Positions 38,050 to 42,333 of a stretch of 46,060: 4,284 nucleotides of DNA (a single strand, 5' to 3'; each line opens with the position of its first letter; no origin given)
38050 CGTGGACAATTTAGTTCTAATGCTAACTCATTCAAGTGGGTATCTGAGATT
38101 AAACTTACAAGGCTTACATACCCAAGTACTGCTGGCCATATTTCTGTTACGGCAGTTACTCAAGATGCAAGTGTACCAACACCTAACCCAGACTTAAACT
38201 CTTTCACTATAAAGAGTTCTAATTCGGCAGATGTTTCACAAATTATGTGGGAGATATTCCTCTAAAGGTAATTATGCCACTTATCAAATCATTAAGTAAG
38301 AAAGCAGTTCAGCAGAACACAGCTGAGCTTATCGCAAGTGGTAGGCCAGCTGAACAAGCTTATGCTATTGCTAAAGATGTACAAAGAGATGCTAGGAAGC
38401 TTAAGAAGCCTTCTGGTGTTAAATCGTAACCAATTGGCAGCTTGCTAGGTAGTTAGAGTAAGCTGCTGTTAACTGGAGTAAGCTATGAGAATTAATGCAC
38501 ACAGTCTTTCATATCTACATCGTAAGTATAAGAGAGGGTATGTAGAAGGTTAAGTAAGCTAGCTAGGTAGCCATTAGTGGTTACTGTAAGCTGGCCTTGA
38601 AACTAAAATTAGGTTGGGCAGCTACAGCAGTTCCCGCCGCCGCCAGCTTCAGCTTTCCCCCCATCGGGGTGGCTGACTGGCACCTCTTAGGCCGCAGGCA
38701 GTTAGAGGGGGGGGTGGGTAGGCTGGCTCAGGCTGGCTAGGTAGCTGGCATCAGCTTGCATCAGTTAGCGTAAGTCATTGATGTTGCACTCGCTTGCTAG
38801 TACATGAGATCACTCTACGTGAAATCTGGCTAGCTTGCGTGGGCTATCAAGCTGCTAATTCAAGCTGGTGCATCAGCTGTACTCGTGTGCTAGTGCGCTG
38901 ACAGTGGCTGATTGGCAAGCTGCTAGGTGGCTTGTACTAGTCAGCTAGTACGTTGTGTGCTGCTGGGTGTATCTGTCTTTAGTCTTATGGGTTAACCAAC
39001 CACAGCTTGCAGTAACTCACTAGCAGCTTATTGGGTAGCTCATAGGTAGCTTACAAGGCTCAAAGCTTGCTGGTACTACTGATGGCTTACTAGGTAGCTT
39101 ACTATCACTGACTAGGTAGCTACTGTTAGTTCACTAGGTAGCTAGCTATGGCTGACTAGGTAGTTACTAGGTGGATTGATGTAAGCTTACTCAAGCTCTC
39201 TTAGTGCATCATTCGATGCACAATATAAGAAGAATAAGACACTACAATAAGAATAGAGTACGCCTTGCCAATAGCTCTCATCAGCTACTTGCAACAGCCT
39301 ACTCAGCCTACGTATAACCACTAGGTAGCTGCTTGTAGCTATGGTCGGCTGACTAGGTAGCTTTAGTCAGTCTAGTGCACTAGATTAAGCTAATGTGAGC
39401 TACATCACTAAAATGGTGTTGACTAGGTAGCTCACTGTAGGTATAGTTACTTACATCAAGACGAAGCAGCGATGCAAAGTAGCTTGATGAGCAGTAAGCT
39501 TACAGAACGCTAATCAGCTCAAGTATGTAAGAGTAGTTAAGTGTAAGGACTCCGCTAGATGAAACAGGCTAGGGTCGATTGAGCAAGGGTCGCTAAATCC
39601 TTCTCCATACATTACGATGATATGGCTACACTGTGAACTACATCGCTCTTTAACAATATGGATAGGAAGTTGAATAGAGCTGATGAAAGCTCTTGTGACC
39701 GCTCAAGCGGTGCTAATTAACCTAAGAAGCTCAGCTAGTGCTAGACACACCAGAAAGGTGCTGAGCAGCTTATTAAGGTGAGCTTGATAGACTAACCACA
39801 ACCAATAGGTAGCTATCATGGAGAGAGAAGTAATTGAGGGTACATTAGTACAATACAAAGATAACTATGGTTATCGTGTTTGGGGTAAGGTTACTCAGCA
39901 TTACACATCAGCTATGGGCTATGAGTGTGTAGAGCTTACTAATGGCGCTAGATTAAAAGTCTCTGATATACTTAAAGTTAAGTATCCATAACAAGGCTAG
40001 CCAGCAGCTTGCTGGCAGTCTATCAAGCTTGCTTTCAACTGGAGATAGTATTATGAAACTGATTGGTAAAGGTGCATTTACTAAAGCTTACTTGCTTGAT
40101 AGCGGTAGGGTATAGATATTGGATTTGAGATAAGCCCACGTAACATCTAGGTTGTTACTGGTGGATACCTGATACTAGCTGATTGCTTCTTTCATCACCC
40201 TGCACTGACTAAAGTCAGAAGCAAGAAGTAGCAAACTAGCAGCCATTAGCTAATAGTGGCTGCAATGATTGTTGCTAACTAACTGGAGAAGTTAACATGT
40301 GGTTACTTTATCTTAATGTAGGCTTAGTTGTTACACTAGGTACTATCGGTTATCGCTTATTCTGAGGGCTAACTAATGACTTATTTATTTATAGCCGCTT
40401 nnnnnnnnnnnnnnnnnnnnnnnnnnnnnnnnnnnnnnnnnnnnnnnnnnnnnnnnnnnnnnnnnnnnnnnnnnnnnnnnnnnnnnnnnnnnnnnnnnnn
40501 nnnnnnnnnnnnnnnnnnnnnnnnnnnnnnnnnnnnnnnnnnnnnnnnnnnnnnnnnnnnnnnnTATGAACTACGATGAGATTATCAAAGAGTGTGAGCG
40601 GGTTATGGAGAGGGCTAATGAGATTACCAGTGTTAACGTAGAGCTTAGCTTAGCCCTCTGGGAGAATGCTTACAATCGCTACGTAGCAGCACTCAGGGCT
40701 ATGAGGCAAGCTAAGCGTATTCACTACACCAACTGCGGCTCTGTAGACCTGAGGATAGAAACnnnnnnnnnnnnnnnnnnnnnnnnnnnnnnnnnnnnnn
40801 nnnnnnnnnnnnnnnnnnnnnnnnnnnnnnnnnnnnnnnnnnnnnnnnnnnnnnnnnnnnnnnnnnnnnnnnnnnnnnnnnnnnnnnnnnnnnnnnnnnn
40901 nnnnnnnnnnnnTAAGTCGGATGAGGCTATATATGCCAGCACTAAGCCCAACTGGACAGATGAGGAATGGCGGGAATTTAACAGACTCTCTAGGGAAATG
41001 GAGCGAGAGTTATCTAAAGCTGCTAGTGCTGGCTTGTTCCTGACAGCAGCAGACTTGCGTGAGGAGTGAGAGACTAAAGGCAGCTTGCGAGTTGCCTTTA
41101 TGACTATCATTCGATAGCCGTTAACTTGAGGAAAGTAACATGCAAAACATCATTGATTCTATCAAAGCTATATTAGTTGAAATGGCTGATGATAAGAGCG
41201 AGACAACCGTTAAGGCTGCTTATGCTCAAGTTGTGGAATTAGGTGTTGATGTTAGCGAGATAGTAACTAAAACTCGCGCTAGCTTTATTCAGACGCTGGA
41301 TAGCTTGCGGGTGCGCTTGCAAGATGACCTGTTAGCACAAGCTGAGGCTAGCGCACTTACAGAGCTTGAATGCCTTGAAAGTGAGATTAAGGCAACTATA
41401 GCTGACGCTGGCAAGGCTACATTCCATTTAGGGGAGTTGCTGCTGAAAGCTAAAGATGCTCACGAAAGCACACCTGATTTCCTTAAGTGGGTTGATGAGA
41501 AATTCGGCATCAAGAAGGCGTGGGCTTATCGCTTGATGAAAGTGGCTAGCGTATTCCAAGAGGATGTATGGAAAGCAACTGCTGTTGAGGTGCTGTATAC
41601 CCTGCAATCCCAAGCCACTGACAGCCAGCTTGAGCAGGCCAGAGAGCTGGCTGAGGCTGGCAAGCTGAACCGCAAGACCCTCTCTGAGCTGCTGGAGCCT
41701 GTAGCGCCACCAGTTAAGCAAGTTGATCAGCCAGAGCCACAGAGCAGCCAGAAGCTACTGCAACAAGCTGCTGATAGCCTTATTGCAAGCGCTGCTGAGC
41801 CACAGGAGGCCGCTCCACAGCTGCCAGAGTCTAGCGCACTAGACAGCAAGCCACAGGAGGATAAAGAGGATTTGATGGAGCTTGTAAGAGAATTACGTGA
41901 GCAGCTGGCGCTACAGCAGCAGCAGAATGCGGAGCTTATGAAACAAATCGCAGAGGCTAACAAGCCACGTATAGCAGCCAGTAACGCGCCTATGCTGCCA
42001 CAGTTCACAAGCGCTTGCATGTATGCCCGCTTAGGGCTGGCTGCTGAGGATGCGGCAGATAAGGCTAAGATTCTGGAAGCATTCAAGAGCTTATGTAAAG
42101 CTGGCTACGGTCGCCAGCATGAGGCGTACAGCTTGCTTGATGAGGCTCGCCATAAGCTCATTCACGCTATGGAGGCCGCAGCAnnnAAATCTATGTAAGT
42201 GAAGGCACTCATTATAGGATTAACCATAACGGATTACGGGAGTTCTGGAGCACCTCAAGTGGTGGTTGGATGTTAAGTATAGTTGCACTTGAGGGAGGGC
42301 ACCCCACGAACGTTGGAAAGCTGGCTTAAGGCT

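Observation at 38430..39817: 1.4-kb ORF-free region: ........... repeat array, GC homopolymer patch, tandem sigma70 promoters. Predicted physical genome ends and early promoter cluster.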

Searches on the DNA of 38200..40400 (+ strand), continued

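Call 34: get_annotated_region(hit=H6, flank=1000)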
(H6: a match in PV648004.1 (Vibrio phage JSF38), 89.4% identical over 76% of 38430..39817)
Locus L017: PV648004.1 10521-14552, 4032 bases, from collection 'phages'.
description: Vibrio phage JSF38, complete genome.
organism: Vibrio phage JSF38 (NCBI taxid 3424006)
taxonomy: Viruses
host: Vibrio cholerae; source: water; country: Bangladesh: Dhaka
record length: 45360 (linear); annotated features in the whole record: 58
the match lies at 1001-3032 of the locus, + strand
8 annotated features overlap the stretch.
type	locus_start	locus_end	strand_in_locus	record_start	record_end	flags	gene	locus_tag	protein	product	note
CDS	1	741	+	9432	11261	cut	-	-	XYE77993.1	hypothetical protein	orf12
CDS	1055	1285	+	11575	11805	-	-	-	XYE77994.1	hypothetical protein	orf13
CDS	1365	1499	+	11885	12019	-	-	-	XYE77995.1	hypothetical protein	orf14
CDS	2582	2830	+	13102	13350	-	-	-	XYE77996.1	hypothetical protein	orf15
CDS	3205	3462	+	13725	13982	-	-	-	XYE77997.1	hypothetical protein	orf16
CDS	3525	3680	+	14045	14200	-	-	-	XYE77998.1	hypothetical protein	orf17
CDS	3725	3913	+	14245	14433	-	-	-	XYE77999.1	hypothetical protein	orf18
CDS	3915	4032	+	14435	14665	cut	-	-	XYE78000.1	hypothetical protein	orf19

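Call 35: get_annotated_region(hit=H13, flank=1000)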
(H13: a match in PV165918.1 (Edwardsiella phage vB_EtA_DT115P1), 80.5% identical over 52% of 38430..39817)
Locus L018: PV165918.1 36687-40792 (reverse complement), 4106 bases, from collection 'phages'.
description: Edwardsiella phage vB_EtA_DT115P1, complete genome.
organism: Edwardsiella phage vB_EtA_DT115P1 (NCBI taxid 3403433)
taxonomy: Viruses; Duplodnaviria; Heunggongvirae; Uroviricota; Caudoviricetes; Autographiviridae
host: Edwardsiella tarda E24.1; source: pond water; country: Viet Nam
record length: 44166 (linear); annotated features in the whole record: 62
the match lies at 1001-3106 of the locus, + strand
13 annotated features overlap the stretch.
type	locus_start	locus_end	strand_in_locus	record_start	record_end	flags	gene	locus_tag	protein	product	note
CDS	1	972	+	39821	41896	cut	-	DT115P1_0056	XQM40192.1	hypothetical protein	-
CDS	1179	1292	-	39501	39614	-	-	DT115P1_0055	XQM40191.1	hypothetical protein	-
CDS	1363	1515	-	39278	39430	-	-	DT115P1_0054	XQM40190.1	hypothetical protein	-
CDS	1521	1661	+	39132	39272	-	-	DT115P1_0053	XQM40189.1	hypothetical protein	-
CDS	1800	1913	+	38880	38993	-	-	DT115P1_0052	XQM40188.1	hypothetical protein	-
CDS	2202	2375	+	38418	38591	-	-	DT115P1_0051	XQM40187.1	hypothetical protein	-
CDS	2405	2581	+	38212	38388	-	-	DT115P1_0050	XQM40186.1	hypothetical protein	-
CDS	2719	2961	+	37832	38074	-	-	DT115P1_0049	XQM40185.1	hypothetical protein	-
CDS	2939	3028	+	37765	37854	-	-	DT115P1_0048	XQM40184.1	hypothetical protein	-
CDS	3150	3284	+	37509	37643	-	-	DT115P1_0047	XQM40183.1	hypothetical protein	-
CDS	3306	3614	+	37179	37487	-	-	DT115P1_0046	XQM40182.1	hypothetical protein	-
CDS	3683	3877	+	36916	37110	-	-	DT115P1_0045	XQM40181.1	hypothetical protein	-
CDS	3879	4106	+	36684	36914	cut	-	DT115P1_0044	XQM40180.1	hypothetical protein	-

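Call 39: search_dna_similar(query=window:39440-39817:+, collection=phages, mode=distant, max_rows=60, max_evalue=0.001, rows=spread)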
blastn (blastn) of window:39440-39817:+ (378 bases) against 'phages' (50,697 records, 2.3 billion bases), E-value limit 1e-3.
Records with a match: 34; places in all: 36; records where one place covers at least 80% of the query: 2.
Best place of each record, by identity: 95-99% 8; 90-95% 3; 80-90% 11; 60-80% 12.
By first word of the organism name: Klebsiella 10; Escherichia 10; Erwinia 5; Edwardsiella 3; Pectobacterium 2; Ralstonia 1; Pseudomonas 1; Vibrio 1; Pantoea 1.
By host as written in the record: - 7; Escherichia coli 4; Edwardsiella tarda E24.1 3; Escherichia coli EC-YG1908-580 O78 3; Klebsiella pneumoniae 2; Pectobacterium carotovorum subsp. carotovorum PB29 2; Klebsiella variicola 2; enteropathogenic Escherichia coli 2; and 9 more.
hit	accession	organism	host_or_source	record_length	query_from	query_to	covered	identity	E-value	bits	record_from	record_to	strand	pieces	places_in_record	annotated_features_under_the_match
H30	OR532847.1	Klebsiella phage RCIP0053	Klebsiella pneumoniae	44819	1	378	100%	97.9%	0e+0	645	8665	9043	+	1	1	none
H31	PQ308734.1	Klebsiella phage vB_Kp_Z1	Klebsiella pneumoniae Kp677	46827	3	378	99%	97.6%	3e-180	636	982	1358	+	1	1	hypothetical protein (x2)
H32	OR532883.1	Klebsiella phage RCIP0089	Klebsiella pneumoniae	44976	1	378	59%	94.1%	2e-75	339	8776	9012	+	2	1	none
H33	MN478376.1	Ralstonia phage Reminis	-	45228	24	271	66%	82.9%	2e-60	237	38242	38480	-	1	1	none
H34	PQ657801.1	Klebsiella phage Roth32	Klebsiella sp. M6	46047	1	378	53%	98.0%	2e-48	346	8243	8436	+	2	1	hypothetical protein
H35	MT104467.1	Pseudomonas phage MR4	-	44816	3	202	53%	94.1%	3e-78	297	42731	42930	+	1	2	hypothetical protein (x2)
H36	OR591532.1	Klebsiella phage KL01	Klebsiella quasipneumoniae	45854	24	226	54%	87.9%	1e-63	249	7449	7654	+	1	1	none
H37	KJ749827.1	Escherichia phage ECBP5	Escherichia coli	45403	221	378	42%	98.1%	4e-70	270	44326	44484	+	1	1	none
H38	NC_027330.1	Escherichia phage ECBP5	Escherichia coli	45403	221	378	42%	98.1%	4e-70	270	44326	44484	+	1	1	none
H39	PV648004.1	Vibrio phage JSF38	Vibrio cholerae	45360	220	378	42%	96.9%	2e-68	265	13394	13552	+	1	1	none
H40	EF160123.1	Erwinia phage Era103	-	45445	24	223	53%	77.0%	8e-29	133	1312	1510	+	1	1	none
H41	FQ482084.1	Erwinia phage phiEa1H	-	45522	24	223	53%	77.0%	8e-29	133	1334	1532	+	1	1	none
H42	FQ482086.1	Erwinia phage phiEa100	-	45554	24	223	53%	77.0%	8e-29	133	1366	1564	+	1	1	none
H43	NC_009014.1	Erwinia phage Era103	Erwinia amylovora NCPPB 595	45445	24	223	53%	77.0%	8e-29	133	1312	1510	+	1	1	none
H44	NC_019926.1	Erwinia phage phiEa100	-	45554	24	223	53%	77.0%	8e-29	133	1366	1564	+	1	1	none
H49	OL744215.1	Klebsiella phage vB_KvaP_F4M1D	Klebsiella variicola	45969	98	223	33%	88.2%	7e-36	156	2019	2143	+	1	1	hypothetical protein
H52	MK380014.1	Klebsiella phage K1-ULIP33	Klebsiella pneumoniae SB4385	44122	98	221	33%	87.2%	3e-33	148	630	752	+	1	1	none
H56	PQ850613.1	Escherichia phage KarlSchell_Bas89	Escherichia coli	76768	25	115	24%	81.5%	1e-14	87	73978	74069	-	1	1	none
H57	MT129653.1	Escherichia phage MN03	enteropathogenic Escherichia coli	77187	15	116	27%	72.5%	2e-5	55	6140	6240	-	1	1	none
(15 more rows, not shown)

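Call 40: get_annotated_region(hit=H56, flank=1200)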
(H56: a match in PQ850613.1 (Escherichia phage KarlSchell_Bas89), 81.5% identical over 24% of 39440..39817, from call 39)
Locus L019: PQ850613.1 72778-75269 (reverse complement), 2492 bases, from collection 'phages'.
description: Escherichia phage KarlSchell_Bas89, complete genome.
organism: Escherichia phage KarlSchell_Bas89 (NCBI taxid 3398421)
taxonomy: Viruses; Duplodnaviria; Heunggongvirae; Uroviricota; Caudoviricetes
host: Escherichia coli; source: Rhine water; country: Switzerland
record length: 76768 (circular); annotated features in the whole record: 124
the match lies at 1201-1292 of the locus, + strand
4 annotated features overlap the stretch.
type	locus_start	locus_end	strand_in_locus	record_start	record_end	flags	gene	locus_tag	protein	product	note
CDS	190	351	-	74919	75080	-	-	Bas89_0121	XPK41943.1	hypothetical protein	-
CDS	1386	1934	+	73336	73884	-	-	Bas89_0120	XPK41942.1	hypothetical protein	-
CDS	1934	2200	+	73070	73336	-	-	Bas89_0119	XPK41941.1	hypothetical protein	-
CDS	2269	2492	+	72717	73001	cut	-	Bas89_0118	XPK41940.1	terminase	head and packaging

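Call 41: get_annotated_region(hit=H57, flank=1200)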
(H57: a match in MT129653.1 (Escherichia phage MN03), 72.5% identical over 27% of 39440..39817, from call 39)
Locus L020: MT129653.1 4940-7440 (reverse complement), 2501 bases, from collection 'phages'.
description: Escherichia phage MN03, complete genome.
organism: Escherichia phage MN03 (NCBI taxid 2711183)
taxonomy: Viruses; Duplodnaviria; Heunggongvirae; Uroviricota; Caudoviricetes; Gordonclarkvirinae; Kuravirus; Kuravirus MN03
host: enteropathogenic Escherichia coli; source: surface water; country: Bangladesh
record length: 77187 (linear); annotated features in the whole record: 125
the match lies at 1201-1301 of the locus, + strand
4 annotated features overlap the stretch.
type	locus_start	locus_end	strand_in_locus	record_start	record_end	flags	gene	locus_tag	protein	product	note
CDS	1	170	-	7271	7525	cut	-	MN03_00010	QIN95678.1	hypothetical protein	-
CDS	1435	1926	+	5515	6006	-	-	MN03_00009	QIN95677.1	hypothetical protein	-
CDS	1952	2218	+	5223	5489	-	-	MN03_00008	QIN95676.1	hypothetical protein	-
CDS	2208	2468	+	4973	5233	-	-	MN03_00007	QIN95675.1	hypothetical protein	-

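Call 42: get_annotated_region(hit=H49, flank=2100)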
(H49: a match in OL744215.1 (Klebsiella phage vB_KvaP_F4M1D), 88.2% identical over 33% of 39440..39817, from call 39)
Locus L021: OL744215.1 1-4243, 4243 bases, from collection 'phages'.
description: Klebsiella phage vB_KvaP_F4M1D, complete genome.
organism: Klebsiella phage vB_KvaP_F4M1D (NCBI taxid 2912645)
taxonomy: Viruses; Duplodnaviria; Heunggongvirae; Uroviricota; Caudoviricetes; Autographiviridae; Molineuxvirinae
host: Klebsiella variicola; source: drain water; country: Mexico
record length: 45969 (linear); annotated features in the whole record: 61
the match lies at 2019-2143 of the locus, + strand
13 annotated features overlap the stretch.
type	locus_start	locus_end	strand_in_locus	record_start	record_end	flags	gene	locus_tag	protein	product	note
CDS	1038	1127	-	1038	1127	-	-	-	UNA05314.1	hypothetical protein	-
CDS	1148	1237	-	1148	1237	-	-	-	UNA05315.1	hypothetical protein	-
CDS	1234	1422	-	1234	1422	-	-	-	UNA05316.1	hypothetical protein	-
CDS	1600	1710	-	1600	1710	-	-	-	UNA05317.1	hypothetical protein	-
CDS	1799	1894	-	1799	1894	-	-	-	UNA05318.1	hypothetical protein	-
CDS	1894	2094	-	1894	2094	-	-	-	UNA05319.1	hypothetical protein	-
CDS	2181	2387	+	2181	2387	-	-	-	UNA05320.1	hypothetical protein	-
CDS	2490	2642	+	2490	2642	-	-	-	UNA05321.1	hypothetical protein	-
CDS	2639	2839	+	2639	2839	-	-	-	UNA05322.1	hypothetical protein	-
CDS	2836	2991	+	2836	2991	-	-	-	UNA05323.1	hypothetical protein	-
CDS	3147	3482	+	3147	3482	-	-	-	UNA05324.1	protein Ocr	protein Ocr (Gp0.3), restriction-modification evasion, mimics B-form DNA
CDS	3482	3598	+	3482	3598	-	-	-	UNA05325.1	hypothetical protein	-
CDS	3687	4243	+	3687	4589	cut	-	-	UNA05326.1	hypothetical protein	-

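Call 43: get_annotated_region(hit=H52, flank=1000)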
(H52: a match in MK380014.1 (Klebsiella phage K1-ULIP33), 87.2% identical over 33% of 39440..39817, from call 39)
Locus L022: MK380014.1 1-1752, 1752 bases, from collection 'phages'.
description: Klebsiella phage K1-ULIP33, complete genome.
organism: Klebsiella phage K1-ULIP33 (NCBI taxid 2307015)
taxonomy: Viruses; Duplodnaviria; Heunggongvirae; Uroviricota; Caudoviricetes; Autographiviridae; Molineuxvirinae
host: Klebsiella pneumoniae SB4385; source: wastewater; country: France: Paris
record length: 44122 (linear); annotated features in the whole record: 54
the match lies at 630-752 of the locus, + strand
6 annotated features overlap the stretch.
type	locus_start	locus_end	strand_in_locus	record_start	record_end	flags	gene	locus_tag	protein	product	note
CDS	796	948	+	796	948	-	-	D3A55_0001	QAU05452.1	hypothetical protein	-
CDS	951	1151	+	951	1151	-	-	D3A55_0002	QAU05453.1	hypothetical protein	-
CDS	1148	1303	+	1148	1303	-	-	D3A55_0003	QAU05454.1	hypothetical protein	-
CDS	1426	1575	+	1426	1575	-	-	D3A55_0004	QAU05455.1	hypothetical protein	-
CDS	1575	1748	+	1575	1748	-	-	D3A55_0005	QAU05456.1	hypothetical protein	-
CDS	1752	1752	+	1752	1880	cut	-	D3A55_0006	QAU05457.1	hypothetical protein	-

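Call 44: get_annotated_region(hit=H36, flank=1500)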
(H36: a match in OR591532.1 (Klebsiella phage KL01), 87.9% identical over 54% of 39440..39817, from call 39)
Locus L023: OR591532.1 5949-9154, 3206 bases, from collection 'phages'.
description: Klebsiella phage KL01, complete genome.
organism: Klebsiella phage KL01 (NCBI taxid 3077152)
taxonomy: Viruses; Duplodnaviria; Heunggongvirae; Uroviricota; Caudoviricetes; Autographiviridae
host: Klebsiella quasipneumoniae; source: karst river; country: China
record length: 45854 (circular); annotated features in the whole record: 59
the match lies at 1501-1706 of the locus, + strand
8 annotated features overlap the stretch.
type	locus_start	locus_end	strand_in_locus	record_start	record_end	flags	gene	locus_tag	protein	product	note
CDS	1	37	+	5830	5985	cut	-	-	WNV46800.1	hypothetical protein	-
CDS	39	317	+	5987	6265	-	-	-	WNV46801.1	hypothetical protein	Gp49 family protein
CDS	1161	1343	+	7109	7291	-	-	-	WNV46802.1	hypothetical protein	-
CDS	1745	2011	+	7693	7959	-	-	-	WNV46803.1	hypothetical protein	-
CDS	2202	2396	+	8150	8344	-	-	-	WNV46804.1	hypothetical protein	-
CDS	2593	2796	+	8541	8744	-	-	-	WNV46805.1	hypothetical protein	-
CDS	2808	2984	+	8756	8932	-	-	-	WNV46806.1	hypothetical protein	-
CDS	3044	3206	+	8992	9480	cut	-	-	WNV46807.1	hypothetical protein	-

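Call 64: search_dna_similar(query=window:38634-38970:+, collection=phages, mode=distant, max_rows=40, max_evalue=0.001)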
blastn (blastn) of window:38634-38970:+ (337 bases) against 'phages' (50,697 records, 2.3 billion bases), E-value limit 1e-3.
Records with a match: 13; places in all: 16; records where one place covers at least 80% of the query: 4.
Best place of each record, by identity: 90-95% 3; 80-90% 10.
By first word of the organism name: Klebsiella 4; Edwardsiella 3; Escherichia 2; Pectobacterium 2; Vibrio 1; Pseudomonas 1.
By host as written in the record: Edwardsiella tarda E24.1 3; Klebsiella pneumoniae 2; Escherichia coli 2; Pectobacterium carotovorum subsp. carotovorum PB29 2; Klebsiella sp. M6 1; Klebsiella pneumoniae Kp677 1; Vibrio cholerae 1; - 1.
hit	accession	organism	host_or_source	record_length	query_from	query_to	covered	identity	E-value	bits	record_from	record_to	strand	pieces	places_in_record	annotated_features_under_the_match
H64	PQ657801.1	Klebsiella phage Roth32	Klebsiella sp. M6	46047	1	337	100%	93.8%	8e-142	508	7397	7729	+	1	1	hypothetical protein (x2)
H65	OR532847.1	Klebsiella phage RCIP0053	Klebsiella pneumoniae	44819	1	337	85%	93.0%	2e-73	422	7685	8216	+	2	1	none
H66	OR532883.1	Klebsiella phage RCIP0089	Klebsiella pneumoniae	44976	1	337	85%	90.5%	1e-63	393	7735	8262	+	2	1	none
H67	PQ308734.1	Klebsiella phage vB_Kp_Z1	Klebsiella pneumoniae Kp677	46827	11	337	82%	86.6%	2e-42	328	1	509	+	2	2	hypothetical protein (x2)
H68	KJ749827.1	Escherichia phage ECBP5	Escherichia coli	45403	1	202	60%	80.8%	1e-43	181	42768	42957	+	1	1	none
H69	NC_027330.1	Escherichia phage ECBP5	Escherichia coli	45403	1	202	60%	80.8%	1e-43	181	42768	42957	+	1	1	none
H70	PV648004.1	Vibrio phage JSF38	Vibrio cholerae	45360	1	202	60%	80.7%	3e-45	187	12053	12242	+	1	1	none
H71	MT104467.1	Pseudomonas phage MR4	-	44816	1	202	60%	80.2%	4e-44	184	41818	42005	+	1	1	hypothetical protein (x2)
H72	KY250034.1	Pectobacterium phage PP99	Pectobacterium carotovorum subsp. ...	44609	144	337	58%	83.0%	2e-49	202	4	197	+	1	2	none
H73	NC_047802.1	Pectobacterium phage PP99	Pectobacterium carotovorum subsp. ...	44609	144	337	58%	83.0%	2e-49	202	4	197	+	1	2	none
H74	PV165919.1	Edwardsiella phage vB_EtA_WAG25P1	Edwardsiella tarda E24.1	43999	1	195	58%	82.1%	1e-45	189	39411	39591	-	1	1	hypothetical protein (x2)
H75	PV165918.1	Edwardsiella phage vB_EtA_DT115P1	Edwardsiella tarda E24.1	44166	1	195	58%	80.5%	5e-43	179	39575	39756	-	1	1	hypothetical protein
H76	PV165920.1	Edwardsiella phage vB_EtA_WCT72P1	Edwardsiella tarda E24.1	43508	4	195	57%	80.7%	3e-40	171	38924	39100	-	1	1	hypothetical protein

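Call 81: build_rna_model(alignment_id=A1, structure=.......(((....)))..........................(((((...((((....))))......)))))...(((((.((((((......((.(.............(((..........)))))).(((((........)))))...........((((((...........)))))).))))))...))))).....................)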
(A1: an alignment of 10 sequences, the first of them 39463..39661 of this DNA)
Model R1 built from alignment A1 (10 sequences, 220 columns); structure: as given.
model positions 198; base pairs 40; branch points 4; effective number of sequences 1.53; information 0.59 bits per position. Calibrated on 0.2 Mb of random sequence (short: E-values are rough).
structure used (alignment columns):
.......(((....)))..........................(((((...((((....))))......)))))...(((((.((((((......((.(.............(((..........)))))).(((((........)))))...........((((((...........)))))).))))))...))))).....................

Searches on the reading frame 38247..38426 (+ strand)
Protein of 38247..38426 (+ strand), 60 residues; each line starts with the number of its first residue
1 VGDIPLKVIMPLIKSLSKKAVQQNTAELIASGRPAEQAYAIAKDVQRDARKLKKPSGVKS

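Call 72: search_protein_families(library=phrogs, proteins=[window:38247-38426:+], max_evalue=0.01)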
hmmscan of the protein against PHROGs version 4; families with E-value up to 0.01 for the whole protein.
window:38247-38426:+ (60 aa): 2 families
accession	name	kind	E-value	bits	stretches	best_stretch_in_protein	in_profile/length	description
phrog_2423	-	unknown function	1.8e-18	67.3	1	10-54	1-45/52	-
phrog_34899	-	unknown function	0.0059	17.8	1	26-55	18-47/62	-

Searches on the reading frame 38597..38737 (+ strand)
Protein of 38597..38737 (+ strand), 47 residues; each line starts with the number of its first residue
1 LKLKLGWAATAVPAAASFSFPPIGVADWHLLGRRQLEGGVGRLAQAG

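Call 72: search_protein_families(library=phrogs, proteins=[window:38597-38737:+], max_evalue=0.01)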
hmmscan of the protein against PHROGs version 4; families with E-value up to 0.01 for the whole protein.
seq(47 aa): 0 families

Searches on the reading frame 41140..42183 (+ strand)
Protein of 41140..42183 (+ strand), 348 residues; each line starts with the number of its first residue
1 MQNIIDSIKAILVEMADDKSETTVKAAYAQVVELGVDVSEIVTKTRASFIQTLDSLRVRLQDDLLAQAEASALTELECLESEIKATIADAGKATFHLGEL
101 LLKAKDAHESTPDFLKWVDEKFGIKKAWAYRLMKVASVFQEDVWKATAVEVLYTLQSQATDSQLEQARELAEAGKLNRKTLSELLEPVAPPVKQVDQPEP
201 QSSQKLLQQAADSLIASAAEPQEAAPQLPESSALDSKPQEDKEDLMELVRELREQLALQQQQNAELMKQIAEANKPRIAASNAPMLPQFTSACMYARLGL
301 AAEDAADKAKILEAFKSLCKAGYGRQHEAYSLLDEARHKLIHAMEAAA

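Call 73: search_protein_families(library=pfam, proteins=[window:41140-42183:+], max_evalue=0.001)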
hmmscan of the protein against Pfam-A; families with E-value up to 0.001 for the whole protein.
window:41140-42183:+ (348 aa): 1 family
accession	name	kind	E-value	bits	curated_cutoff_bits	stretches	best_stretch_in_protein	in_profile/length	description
PF11262.13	Tho2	-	0.0003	20.5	23.1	1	230-323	48-144/305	Transcription factor/nuclear export subunit protein 2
